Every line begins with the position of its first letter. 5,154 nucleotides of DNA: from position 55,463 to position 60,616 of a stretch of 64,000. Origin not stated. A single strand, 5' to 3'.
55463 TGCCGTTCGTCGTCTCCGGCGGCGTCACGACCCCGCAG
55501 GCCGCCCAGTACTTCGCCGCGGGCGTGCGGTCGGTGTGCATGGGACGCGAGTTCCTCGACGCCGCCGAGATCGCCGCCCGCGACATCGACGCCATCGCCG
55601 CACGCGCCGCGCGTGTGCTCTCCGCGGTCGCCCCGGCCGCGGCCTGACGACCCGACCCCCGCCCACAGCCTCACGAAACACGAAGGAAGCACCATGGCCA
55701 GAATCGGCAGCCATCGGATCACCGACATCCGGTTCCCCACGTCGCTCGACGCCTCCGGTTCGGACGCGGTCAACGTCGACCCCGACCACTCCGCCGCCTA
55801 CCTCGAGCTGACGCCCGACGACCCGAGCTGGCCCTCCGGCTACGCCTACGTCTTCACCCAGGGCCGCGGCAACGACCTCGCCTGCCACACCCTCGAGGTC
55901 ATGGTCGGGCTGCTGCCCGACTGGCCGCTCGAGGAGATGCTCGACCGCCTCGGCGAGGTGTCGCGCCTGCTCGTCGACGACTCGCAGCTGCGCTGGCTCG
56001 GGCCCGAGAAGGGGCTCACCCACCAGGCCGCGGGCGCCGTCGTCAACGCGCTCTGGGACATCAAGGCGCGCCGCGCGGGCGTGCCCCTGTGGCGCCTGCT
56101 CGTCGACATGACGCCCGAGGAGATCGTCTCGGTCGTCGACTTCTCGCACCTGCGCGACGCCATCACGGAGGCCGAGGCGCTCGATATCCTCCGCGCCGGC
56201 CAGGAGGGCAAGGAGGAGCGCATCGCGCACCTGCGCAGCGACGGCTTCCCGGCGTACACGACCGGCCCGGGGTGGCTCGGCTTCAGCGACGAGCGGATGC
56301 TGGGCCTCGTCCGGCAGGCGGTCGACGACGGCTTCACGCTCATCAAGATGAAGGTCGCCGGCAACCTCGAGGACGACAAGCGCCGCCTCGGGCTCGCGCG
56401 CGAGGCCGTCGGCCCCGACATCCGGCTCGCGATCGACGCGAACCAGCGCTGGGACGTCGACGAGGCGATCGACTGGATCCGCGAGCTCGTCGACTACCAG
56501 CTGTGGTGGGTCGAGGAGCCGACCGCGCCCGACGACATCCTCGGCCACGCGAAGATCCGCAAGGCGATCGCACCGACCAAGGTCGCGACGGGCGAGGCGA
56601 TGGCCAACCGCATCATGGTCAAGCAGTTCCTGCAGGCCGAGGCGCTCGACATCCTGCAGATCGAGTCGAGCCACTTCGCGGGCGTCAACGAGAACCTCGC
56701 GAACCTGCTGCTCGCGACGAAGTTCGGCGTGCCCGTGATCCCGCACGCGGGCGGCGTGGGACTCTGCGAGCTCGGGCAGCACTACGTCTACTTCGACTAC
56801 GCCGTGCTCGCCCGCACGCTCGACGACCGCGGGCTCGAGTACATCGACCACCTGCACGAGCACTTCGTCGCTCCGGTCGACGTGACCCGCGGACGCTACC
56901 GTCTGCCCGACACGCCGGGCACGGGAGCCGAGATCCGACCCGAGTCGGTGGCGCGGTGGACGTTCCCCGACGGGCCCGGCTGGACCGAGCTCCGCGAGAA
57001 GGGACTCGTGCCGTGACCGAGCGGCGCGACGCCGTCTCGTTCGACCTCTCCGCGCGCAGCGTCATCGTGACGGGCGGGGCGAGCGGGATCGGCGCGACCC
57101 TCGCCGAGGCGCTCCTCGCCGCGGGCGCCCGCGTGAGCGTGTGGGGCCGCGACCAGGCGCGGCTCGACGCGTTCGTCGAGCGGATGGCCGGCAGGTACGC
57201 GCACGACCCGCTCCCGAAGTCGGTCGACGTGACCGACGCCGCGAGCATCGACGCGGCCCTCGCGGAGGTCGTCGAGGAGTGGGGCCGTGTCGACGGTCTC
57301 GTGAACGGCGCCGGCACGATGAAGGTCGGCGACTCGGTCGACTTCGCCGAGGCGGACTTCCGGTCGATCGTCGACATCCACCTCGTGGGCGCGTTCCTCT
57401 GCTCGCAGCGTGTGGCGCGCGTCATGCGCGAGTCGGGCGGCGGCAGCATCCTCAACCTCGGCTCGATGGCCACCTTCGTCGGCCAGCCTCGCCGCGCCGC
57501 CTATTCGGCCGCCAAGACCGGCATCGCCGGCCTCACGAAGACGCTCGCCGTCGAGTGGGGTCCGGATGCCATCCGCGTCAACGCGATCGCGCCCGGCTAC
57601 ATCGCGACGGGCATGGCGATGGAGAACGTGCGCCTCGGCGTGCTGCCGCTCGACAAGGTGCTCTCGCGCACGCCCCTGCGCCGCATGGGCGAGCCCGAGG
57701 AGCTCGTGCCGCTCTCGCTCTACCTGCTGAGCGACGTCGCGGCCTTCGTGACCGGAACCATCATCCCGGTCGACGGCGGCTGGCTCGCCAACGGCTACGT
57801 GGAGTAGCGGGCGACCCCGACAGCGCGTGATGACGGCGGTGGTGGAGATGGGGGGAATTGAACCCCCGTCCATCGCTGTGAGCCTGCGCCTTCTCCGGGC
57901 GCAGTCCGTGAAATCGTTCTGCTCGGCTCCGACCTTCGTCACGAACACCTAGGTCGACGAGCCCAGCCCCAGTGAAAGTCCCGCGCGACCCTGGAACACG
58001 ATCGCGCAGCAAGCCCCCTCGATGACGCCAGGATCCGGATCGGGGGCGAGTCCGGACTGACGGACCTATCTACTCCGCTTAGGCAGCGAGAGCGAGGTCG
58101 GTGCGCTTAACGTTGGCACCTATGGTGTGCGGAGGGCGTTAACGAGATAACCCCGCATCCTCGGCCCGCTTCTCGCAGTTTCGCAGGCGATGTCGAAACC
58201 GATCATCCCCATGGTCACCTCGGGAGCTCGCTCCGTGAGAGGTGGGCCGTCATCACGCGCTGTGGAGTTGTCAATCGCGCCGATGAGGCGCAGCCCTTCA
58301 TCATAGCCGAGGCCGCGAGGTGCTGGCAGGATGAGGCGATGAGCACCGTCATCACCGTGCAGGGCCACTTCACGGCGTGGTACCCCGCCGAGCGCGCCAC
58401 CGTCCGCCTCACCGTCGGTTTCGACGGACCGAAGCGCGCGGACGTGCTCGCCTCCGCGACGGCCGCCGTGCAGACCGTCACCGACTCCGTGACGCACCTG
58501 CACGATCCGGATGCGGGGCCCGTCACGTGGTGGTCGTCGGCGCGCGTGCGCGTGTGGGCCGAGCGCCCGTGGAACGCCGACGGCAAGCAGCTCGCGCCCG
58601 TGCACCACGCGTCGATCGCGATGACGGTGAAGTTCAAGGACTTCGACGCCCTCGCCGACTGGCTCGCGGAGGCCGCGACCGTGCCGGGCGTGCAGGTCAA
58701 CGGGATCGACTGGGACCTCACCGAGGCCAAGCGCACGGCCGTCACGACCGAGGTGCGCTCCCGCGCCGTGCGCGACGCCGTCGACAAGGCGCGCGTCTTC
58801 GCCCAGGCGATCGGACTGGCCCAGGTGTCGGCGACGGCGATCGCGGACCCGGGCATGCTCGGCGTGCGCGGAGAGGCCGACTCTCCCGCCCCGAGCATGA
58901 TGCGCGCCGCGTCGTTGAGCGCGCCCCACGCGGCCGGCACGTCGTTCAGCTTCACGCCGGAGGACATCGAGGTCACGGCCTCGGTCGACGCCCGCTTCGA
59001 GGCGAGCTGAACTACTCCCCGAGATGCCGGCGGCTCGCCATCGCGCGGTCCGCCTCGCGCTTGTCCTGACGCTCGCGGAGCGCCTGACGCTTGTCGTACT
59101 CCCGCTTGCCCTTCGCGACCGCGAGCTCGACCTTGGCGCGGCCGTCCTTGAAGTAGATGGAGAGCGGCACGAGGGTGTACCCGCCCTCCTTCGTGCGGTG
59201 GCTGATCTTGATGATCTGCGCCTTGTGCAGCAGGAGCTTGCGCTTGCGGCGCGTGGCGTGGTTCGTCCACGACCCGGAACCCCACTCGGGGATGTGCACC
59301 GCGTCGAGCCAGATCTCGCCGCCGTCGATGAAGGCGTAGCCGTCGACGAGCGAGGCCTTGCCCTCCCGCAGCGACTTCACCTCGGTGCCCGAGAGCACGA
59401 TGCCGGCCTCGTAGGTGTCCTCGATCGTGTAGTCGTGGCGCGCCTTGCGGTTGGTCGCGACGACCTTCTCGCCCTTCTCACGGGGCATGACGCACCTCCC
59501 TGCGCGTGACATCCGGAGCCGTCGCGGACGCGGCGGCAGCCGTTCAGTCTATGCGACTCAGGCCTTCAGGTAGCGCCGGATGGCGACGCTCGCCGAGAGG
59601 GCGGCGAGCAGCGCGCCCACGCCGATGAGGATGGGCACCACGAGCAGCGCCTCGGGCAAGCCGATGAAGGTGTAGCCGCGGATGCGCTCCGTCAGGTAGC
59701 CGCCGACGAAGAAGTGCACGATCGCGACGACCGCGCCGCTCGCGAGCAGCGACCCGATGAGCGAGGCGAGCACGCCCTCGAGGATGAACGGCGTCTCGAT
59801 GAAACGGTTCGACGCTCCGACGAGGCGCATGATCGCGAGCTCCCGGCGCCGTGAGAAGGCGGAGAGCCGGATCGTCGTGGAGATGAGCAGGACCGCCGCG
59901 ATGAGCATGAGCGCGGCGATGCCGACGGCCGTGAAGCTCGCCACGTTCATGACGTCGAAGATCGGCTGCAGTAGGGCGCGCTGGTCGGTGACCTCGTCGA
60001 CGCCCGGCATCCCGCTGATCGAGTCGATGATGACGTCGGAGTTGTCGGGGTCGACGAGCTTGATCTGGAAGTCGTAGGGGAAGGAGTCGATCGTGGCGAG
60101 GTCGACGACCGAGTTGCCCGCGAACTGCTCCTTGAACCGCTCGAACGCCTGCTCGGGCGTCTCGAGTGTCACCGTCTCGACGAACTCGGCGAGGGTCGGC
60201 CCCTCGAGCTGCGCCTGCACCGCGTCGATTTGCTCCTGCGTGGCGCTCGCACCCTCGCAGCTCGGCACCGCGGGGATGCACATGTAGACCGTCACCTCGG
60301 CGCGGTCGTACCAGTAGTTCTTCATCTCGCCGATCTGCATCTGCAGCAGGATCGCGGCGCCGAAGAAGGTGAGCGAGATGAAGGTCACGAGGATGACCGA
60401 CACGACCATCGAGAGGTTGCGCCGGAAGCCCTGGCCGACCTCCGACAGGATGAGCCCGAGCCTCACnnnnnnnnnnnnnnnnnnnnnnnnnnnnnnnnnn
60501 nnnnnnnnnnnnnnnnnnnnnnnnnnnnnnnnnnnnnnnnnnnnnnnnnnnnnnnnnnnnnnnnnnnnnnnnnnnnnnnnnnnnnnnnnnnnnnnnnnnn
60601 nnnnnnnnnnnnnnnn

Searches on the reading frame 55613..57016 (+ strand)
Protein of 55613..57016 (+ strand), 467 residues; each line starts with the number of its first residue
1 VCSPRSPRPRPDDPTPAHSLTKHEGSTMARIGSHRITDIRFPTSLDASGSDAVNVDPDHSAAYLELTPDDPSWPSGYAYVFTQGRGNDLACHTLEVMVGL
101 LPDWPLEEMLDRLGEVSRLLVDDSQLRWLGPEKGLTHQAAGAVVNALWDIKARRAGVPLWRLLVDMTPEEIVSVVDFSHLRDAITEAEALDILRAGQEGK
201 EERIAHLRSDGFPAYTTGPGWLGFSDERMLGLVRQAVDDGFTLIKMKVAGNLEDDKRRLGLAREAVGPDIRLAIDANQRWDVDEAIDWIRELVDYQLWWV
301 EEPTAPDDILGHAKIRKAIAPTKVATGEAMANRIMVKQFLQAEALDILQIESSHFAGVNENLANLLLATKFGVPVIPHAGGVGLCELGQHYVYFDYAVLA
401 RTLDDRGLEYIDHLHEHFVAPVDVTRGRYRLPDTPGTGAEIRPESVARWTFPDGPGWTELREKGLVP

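Call 16: search_protein_families(library=pfam, proteins=[window:55613-57016:+])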
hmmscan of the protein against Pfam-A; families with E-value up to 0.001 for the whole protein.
window:55613-57016:+ (467 aa): 2 families
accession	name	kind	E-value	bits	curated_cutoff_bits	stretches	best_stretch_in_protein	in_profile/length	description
PF13378.12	MR_MLE_C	-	4.7e-57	193.6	29.4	1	232-444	5-218/219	Enolase C-terminal domain-like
PF02746.21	MR_MLE_N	-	0.0004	21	22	1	136-163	89-116/117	Mandelate racemase / muconate lactonizing enzyme, N-terminal domain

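Call 30: search_protein_families(library=ncbifam, proteins=[window:55613-57016:+], max_evalue=1e-10)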
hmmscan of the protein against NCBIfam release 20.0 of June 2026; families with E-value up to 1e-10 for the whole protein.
window:55613-57016:+ (467 aa): 9 families
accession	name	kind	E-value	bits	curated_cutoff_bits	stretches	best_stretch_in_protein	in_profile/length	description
NF047820.1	TalGalacDh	equivalog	1.4e-36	126.2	500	1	210-450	136-364/371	L-talarate/galactarate dehydratase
NF040866.1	AraD_Arch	equivalog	6.7e-25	87.9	650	1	227-444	150-364/372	arabinonate dehydratase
NF010624.0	PRK14017.1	equivalog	9.1e-21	74.4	311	1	229-448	128-359/382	galactonate dehydratase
NF040790.2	glucon_galact_dh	equivalog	1.8e-20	73.1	750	1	251-445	173-365/390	bifunctional D-gluconate/D-galactonate dehydratase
NF043051.1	ManoateDhtManD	equivalog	1.3e-17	63.8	550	1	260-451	196-385/403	D-mannonate dehydratase ManD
NF011654.0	PRK15072.1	subfamily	6.9e-17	61.4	430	1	135-451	81-386/404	D-galactonate dehydratase family protein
NF011968.0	PRK15440.1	equivalog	5.5e-16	58.4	393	1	252-382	192-323/395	L-rhamnonate dehydratase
NF002782.0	PRK02901.1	equivalog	3.3e-14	52.6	288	1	239-363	101-227/328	o-succinylbenzoate synthase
TIGR01928.1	menC_lowGC_arch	equivalog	1.4e-13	50.6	200.65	1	223-363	130-266/325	o-succinylbenzoate synthase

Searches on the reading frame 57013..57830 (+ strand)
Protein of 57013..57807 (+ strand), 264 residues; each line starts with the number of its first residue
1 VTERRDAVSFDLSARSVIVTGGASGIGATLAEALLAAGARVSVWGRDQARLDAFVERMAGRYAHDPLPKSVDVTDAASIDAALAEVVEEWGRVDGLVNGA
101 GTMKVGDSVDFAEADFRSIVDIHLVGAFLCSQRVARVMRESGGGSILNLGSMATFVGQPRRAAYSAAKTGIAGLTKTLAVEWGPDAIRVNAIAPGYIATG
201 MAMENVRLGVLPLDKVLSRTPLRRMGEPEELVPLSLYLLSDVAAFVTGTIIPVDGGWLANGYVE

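Call 16: search_protein_families(library=pfam, proteins=[window:57141-57830:+])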
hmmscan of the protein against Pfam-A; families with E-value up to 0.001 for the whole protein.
window:57141-57830:+ (229 aa): 0 families

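Call 22: search_protein_families(library=pfam, proteins=[window:57013-57807:+])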
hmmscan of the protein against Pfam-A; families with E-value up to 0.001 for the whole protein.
window:57013-57807:+ (264 aa): 5 families
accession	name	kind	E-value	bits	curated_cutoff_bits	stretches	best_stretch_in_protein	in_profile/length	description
PF13561.12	adh_short_C2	-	1.5e-60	205.2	27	1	23-257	3-235/236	Enoyl-(Acyl carrier protein) reductase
PF00106.31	adh_short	-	3.7e-53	180.4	26.6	1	17-205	3-190/195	short chain dehydrogenase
PF08659.16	KR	-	9.6e-13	48.9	22.6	1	17-176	3-161/180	KR domain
PF23441.1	SDR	-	4.5e-12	46.3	27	1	12-257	5-255/258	SDR-like rossmann domain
PF01370.27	Epimerase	-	1.7e-05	24.8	20.9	1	17-153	1-117/240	NAD dependent epimerase/dehydratase family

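Call 30: search_protein_families(library=ncbifam, proteins=[window:57013-57807:+], max_evalue=1e-10)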
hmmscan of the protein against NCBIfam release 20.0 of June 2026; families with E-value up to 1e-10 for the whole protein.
window:57013-57807:+ (264 aa): 216 families (the best 25 are shown)
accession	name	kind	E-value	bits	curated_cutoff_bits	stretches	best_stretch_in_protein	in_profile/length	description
NF009466.0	PRK12826.1-2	subfamily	2.7e-62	210.4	222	1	13-257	2-244/248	3-oxoacyl-ACP reductase FabG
NF005559.1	PRK07231.1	subfamily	4.9e-62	209.6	215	1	12-258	2-248/249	glucose 1-dehydrogenase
NF004791.0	PRK06138.1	equivalog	1.8e-61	207.7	312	1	11-259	2-251/252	SDR family oxidoreductase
NF005067.0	PRK06484.1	equivalog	3.8e-60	203.9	713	1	13-261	272-515/524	short chain dehydrogenase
NF005309.0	PRK06841.1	subfamily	6.5e-58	196.2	286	1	8-257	9-252/255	GolD/DthD family dehydrogenase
NF004198.0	PRK05653.1-3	equivalog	1.6e-57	194.8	296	1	12-257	5-246/248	3-oxoacyl-ACP reductase FabG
NF005752.0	PRK07576.1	subfamily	2.8e-57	194.1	321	1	8-260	3-253/271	SDR family oxidoreductase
NF006070.0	PRK08213.1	subfamily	1.1e-56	192.2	279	1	9-257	7-256/259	gluconate 5-dehydrogenase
NF004778.0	PRK06124.1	equivalog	3.6e-55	187.1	303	1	9-259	6-254/256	SDR family oxidoreductase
NF005390.0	PRK06935.1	equivalog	9.9e-55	185.7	369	1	9-259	10-257/258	2-dehydro-3-deoxy-D-gluconate 5-dehydrogenase KduD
TIGR01830.1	3oxo_ACP_reduc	equivalog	1.1e-54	185.7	297.75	1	17-256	1-237/239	3-oxoacyl-[acyl-carrier-protein] reductase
TIGR01963.1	PHB_DH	subfamily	2.1e-54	184.5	307.05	1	15-259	2-254/255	3-hydroxybutyrate dehydrogenase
TIGR01832.1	kduD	equivalog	5.5e-54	183.3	338.85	1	10-259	1-247/248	2-dehydro-3-deoxy-D-gluconate 5-dehydrogenase KduD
NF005893.0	PRK07856.1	equivalog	5.9e-54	183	255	1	9-256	4-240/255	SDR family oxidoreductase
NF009093.0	PRK12429.1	subfamily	9e-53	179.2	258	1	12-259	3-258/259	3-hydroxybutyrate dehydrogenase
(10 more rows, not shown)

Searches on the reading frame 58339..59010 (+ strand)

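Call 16: search_protein_families(library=pfam, proteins=[window:58339-59010:+])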
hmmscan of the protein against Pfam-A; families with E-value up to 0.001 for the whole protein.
window:58339-59010:+ (223 aa): 1 family
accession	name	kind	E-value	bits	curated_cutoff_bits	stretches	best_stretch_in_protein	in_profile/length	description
PF04402.19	SIMPL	-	5.9e-30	105.5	25.2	1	5-220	1-205/205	Protein of unknown function (DUF541)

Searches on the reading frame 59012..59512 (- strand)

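Call 22: search_protein_families(library=pfam, proteins=[window:59012-59512:-])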
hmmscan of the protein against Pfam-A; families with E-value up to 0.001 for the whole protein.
window:59012-59512:- (166 aa): 1 family
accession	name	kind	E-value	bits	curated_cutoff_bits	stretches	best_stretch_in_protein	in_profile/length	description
PF01668.23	SmpB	-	1.1e-59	200.9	27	1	18-159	1-142/143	SmpB protein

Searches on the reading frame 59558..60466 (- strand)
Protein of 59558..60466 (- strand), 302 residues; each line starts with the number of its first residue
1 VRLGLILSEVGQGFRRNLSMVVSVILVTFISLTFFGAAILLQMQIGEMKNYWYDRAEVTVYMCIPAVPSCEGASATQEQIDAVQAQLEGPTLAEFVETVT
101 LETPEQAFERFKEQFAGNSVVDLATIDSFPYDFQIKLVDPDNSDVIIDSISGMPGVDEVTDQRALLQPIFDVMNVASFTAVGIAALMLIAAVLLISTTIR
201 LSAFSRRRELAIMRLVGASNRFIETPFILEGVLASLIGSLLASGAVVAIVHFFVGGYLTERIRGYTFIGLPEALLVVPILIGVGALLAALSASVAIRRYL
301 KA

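Call 22: search_protein_families(library=pfam, proteins=[window:59558-60466:-])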
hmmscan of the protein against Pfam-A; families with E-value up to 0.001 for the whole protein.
window:59558-60466:- (302 aa): 2 families
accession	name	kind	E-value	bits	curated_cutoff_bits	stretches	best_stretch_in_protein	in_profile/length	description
PF18075.7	FtsX_ECD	-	6.9e-18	65.5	23.5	1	57-159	2-96/96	FtsX extracellular domain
PF02687.27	FtsX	-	1.2e-11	45.2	25.5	1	183-300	3-116/120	FtsX-like permease C-terminal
